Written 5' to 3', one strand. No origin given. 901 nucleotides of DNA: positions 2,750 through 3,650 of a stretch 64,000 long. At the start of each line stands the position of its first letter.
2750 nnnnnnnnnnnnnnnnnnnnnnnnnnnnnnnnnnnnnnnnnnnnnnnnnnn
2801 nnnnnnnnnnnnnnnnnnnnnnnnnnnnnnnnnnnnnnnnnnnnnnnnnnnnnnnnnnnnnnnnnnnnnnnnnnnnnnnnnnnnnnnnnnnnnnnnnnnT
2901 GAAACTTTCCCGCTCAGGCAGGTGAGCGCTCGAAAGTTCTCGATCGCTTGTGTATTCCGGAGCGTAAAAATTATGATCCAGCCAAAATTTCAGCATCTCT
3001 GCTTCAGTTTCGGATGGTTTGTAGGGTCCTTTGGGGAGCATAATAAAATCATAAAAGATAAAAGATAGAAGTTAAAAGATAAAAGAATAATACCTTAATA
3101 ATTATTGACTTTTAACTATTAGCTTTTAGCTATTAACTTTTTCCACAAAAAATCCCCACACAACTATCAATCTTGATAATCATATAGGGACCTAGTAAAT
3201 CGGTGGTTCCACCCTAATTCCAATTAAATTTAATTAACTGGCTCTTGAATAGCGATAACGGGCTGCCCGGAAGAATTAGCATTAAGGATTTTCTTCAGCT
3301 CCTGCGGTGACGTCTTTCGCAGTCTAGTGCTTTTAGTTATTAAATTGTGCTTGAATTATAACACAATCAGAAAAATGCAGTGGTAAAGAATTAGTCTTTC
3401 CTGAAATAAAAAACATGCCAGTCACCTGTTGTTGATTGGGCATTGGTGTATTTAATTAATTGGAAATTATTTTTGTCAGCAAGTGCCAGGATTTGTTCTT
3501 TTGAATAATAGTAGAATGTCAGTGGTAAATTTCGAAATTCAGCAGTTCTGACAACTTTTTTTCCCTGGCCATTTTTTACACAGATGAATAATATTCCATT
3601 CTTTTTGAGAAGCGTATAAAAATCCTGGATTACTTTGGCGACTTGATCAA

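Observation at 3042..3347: T-box riboswitch leader on valS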

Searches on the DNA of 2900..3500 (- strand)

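Call 4: search_rna_families(source=window, start=2900, end=3500, threshold=evalue, max_evalue=10, show_alignments=5)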
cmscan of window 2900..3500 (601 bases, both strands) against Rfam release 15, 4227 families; matches with E-value up to 10: 2.
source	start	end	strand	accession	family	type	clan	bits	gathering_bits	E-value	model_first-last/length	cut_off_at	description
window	3183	3336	-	RF00230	T-box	Cis-reg; leader;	-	56.4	93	1.2e-11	1-219/219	no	T-box leader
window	3145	3214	-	RF02399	NsiR1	Gene; sRNA;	-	16.7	39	1.2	1-60/60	no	Nitrogen stress-induced RNA 1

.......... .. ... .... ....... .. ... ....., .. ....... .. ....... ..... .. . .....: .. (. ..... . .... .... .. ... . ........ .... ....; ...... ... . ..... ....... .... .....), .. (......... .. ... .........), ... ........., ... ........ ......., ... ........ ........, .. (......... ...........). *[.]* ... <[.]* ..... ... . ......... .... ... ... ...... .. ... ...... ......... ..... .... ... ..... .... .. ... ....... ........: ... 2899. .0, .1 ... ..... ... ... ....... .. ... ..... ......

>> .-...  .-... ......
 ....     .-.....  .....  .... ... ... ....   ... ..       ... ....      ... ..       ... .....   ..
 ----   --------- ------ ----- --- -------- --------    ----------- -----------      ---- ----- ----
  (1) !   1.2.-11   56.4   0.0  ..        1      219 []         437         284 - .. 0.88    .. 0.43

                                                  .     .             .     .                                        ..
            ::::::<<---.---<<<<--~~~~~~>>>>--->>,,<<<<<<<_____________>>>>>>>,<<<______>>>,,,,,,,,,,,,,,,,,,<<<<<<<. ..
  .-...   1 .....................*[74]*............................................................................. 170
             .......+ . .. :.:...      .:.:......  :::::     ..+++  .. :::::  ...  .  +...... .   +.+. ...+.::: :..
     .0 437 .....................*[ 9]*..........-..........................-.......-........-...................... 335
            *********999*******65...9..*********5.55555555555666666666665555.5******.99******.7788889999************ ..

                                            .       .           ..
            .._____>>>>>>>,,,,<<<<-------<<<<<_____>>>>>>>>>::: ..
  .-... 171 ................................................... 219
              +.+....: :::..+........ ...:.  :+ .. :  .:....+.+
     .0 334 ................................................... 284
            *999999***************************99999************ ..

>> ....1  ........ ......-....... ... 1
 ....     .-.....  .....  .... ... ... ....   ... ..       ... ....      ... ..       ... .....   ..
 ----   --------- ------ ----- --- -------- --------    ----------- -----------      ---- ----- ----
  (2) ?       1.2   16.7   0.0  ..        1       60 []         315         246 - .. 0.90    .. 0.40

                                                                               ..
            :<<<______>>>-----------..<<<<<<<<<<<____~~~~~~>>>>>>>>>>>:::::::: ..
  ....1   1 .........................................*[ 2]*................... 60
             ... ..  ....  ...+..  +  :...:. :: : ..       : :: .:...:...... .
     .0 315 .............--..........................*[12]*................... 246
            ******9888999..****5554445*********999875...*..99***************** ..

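Call 34: build_rna_model(alignment_id=A4, structure=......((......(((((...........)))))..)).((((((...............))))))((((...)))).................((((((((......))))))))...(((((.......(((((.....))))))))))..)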
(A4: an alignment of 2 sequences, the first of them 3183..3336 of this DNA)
Model R1 built from alignment A4 (2 sequences, 154 columns); structure: as given.
model positions 154; base pairs 35; branch points 4; effective number of sequences 0.79; information 0.591 bits per position. Calibrated on 0.2 Mb of random sequence (short: E-values are rough).
structure used (alignment columns):
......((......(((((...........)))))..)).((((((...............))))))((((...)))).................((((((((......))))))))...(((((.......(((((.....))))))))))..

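Call 36: search_with_rna_model(model_id=R1, sources=[window, L001, L002, L003, L004, L005, L006, L007, L008, L009, L010, L011, L012, L013, L014, L015, L016, L017, L018, L019, L020, L021, L022, L023, L024, L025, L026, L027, L028, L029, L030, L031, L032, L033, L034, L035, L036, L037, L038, L039, L040, L041, L042, L043, L044, L045, L046, L047, L048, L049, L050, L051, L052, L053, L054, L055, L056, L057, L058, L059, L060, L061, L062, L063, L064, L065, L066, L067, L068, L069, L070, L071, L072, L073, L074, L075, L076, L077, L078, L079, L080, L081, L082, L083, L084, L085, L086, L087, L088, L089, L090, L091, L092, L093, L094, L095, L096, L097, L098, L099], max_evalue=1, make_alignment=true)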
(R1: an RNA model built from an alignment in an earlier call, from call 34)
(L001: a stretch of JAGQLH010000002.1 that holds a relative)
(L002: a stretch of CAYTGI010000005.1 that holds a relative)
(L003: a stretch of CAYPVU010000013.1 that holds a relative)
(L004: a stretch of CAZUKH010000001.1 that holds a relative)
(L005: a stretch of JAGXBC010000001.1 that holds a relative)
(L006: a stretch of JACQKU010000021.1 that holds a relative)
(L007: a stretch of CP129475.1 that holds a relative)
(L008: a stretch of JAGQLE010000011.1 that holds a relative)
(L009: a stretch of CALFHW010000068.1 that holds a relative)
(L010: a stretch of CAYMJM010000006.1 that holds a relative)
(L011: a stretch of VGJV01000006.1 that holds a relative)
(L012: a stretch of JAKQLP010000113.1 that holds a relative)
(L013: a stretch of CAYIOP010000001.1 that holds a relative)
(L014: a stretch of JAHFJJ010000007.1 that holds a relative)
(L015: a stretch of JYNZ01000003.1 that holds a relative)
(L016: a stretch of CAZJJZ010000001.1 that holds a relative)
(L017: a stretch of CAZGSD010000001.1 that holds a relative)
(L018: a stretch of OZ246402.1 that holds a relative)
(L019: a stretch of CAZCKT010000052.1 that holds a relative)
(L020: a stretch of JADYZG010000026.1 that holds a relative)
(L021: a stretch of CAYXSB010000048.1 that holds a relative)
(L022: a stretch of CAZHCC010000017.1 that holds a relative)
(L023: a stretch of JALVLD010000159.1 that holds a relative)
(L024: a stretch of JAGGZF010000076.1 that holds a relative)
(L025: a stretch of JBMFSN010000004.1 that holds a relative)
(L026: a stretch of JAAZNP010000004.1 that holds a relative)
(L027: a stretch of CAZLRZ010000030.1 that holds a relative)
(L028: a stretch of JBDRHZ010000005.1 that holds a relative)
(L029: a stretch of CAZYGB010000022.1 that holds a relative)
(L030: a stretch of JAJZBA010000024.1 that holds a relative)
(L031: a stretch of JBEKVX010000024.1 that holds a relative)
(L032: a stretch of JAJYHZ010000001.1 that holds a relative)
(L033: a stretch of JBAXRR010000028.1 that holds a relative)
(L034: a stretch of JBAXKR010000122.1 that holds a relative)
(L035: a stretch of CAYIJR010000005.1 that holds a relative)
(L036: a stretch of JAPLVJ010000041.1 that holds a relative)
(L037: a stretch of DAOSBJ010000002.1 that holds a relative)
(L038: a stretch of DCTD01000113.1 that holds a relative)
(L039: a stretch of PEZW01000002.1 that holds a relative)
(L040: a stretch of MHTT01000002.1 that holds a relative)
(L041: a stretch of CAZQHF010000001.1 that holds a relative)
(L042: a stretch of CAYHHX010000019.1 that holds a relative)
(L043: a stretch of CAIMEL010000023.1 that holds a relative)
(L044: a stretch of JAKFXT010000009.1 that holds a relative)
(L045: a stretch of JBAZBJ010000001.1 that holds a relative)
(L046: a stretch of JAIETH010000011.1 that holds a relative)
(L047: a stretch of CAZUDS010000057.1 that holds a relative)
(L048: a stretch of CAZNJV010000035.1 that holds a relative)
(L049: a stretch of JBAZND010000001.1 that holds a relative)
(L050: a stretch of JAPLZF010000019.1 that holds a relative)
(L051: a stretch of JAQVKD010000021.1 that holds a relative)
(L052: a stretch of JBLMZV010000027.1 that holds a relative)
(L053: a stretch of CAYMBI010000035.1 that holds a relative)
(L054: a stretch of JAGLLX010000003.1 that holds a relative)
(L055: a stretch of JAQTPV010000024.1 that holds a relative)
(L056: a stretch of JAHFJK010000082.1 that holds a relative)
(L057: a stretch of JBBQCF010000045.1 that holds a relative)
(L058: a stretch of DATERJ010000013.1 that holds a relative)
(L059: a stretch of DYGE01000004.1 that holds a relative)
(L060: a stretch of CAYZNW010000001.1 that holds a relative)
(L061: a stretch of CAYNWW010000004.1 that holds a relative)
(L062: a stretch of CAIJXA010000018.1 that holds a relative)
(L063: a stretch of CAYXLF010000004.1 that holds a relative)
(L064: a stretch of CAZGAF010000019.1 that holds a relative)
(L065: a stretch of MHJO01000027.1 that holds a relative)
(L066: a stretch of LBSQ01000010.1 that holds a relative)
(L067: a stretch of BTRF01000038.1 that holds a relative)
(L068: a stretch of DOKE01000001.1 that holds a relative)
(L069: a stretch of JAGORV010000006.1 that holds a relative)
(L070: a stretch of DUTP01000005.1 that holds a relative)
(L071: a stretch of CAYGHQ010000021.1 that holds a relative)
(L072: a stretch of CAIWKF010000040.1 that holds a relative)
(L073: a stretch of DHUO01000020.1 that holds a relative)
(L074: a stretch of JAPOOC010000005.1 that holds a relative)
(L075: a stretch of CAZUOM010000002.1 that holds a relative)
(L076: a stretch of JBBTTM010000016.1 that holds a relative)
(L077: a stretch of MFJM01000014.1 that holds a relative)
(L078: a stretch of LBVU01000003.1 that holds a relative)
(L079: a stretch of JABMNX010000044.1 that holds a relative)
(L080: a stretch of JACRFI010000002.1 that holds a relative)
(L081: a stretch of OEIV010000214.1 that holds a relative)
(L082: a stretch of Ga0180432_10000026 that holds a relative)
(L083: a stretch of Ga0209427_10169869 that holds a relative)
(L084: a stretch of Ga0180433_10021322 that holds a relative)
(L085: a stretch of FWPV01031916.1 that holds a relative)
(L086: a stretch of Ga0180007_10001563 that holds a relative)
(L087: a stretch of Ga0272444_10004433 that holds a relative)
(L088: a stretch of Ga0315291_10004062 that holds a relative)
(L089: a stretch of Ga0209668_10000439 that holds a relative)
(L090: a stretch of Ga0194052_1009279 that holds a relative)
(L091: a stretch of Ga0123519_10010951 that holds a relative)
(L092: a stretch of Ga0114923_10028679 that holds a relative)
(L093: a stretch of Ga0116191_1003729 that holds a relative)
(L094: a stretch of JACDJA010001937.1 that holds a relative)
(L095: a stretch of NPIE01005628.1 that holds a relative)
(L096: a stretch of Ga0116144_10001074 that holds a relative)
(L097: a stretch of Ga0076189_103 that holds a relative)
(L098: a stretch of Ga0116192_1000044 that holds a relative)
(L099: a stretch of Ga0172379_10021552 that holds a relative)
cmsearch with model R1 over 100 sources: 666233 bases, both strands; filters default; matches with E-value up to 1: 20.
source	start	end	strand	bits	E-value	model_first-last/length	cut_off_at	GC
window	3183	3336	-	203.9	2.1e-57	1-154/154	no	0.43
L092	615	775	+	50.4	3.4e-12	1-154/154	no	0.45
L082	1258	1434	+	47.8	2e-11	1-154/154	no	0.4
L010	2101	2253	+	37.6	2e-08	1-154/154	no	0.44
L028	2178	2363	+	36.3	4.7e-08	1-154/154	no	0.44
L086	1178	1363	+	36.3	4.7e-08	1-154/154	no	0.44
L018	2307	2468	+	35.6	7.6e-08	1-154/154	no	0.4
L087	1217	1406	+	35.3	9.7e-08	1-154/154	no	0.43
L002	2282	2433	+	32.9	4.8e-07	1-154/154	no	0.44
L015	999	1165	+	31.1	1.7e-06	1-154/154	no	0.53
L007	2281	2439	+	30.5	2.4e-06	1-154/154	no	0.49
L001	1655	1816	+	28.2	1.1e-05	1-154/154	no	0.43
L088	46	145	+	26.3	4.3e-05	1-154/154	no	0.43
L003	2277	2445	+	21.8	0.00091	1-154/154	no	0.41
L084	323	449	+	21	0.0015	1-154/154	no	0.43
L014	1941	2121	+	17.5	0.017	1-154/154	no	0.52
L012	2321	2448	+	17.1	0.021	1-154/154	no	0.43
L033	2304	2404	+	15.3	0.076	1-154/154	no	0.35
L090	992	1092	+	15.3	0.076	1-154/154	no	0.35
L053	2360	2420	+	14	0.17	88-152/154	no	0.38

Alignment A5: 20 matches aligned to the model, 379 columns, each read 5' to 3' on its own strand. Consensus structure (alignment columns), stored with it:
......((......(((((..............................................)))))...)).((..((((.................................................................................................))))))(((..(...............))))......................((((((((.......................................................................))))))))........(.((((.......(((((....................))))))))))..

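Call 37: search_with_rna_model(model_id=R1, sources=[L100, L101, L102, L103, L104, L105, L106, L107, L108, L109, L110, L111, L112, L113, L114, L115, L116, L117, L118, L119, L120, L121, L122, L123, L124, L125, L126, L127, L128, L129, L130, L131, L132, L133, L134, L135, L136, L137, L138, L139, L140, L141, L142, L143, L144, L145, L146, L147, L148, L149, L150, L151, L152, L153, L154, L155, L156, L157, L158, L159, L160], max_evalue=1)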
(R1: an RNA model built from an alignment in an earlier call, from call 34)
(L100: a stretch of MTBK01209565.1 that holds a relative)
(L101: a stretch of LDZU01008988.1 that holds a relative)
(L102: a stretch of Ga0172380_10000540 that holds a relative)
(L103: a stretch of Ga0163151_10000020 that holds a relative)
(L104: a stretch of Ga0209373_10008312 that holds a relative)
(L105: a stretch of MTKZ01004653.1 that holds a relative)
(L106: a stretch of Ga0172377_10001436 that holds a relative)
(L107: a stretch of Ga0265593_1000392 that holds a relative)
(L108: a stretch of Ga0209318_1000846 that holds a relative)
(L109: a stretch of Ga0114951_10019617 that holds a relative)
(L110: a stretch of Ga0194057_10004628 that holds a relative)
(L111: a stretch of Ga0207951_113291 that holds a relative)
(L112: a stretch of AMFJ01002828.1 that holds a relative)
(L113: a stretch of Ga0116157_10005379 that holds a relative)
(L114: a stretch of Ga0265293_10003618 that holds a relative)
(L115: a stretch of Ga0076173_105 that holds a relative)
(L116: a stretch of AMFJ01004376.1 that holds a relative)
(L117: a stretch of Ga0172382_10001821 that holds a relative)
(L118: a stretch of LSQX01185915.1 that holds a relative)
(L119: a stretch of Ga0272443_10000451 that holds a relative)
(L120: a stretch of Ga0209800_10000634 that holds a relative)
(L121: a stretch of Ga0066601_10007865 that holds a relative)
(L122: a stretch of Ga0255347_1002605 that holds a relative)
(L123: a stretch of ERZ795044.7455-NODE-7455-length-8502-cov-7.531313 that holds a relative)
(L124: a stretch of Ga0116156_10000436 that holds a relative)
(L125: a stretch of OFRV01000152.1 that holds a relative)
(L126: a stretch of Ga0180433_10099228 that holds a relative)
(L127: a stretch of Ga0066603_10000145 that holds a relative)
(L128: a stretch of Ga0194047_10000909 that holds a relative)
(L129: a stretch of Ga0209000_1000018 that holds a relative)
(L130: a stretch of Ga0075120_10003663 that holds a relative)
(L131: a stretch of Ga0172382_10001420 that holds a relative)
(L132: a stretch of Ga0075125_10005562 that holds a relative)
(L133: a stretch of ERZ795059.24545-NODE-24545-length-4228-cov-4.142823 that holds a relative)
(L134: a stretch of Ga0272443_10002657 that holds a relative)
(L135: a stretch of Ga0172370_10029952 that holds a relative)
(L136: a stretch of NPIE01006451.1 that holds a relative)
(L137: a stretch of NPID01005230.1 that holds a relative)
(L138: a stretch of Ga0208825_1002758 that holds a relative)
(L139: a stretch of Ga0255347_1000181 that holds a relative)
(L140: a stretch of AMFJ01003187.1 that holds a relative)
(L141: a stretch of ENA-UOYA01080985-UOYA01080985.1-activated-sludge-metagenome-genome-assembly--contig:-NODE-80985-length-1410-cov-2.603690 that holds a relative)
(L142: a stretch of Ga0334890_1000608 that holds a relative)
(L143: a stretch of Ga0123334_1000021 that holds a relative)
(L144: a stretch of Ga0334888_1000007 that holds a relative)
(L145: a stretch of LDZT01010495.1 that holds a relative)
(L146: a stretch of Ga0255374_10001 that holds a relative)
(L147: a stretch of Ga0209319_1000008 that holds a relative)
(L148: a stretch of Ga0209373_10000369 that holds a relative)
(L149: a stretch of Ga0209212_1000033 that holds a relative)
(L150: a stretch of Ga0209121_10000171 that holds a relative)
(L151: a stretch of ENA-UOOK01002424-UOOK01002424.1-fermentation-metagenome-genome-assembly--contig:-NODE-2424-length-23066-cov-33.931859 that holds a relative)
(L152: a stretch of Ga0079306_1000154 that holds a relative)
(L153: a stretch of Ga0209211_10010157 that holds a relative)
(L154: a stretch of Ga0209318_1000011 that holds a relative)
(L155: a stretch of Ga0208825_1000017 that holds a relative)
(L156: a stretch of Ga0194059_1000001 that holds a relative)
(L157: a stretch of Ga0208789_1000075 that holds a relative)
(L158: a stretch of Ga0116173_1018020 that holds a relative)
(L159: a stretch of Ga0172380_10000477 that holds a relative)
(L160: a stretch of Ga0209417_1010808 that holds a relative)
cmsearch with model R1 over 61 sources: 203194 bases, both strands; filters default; matches with E-value up to 1: 2.
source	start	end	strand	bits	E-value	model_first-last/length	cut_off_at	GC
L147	198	363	-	19.3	0.0015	1-154/154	no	0.32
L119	1310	1421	+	16.4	0.01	1-154/154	no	0.32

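Call 44: search_with_rna_model(model_id=R1, sources=[window, L092, L082, L028, L018, L087, L002, L015, L007, L001, L003], max_evalue=0.001, make_alignment=true)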
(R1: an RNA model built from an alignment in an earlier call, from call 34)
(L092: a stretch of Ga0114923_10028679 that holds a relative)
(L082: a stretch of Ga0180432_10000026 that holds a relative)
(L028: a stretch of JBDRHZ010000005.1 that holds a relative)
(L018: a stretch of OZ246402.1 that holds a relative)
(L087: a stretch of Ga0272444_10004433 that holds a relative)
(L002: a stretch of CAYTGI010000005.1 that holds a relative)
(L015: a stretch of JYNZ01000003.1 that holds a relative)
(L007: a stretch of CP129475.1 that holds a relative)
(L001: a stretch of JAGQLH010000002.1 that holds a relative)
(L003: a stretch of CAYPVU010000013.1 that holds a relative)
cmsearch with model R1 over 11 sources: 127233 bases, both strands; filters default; matches with E-value up to 0.001: 11.
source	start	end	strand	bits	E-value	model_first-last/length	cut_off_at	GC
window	3183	3336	-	203.9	3.9e-58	1-154/154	no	0.43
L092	615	775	+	50.4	6.4e-13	1-154/154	no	0.45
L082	1258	1434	+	47.8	3.8e-12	1-154/154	no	0.4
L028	2178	2363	+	36.3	9e-09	1-154/154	no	0.44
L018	2307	2468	+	35.6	1.5e-08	1-154/154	no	0.4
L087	1217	1406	+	35.3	1.8e-08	1-154/154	no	0.43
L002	2282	2433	+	32.9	9.1e-08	1-154/154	no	0.44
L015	999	1165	+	31.1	3.2e-07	1-154/154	no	0.53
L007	2281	2439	+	30.5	4.6e-07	1-154/154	no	0.49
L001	1655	1816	+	28.2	2.2e-06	1-154/154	no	0.43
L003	2277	2445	+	21.8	0.00017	1-154/154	no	0.41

Alignment A6: 11 matches aligned to the model, 334 columns, each read 5' to 3' on its own strand. Consensus structure (alignment columns), stored with it:
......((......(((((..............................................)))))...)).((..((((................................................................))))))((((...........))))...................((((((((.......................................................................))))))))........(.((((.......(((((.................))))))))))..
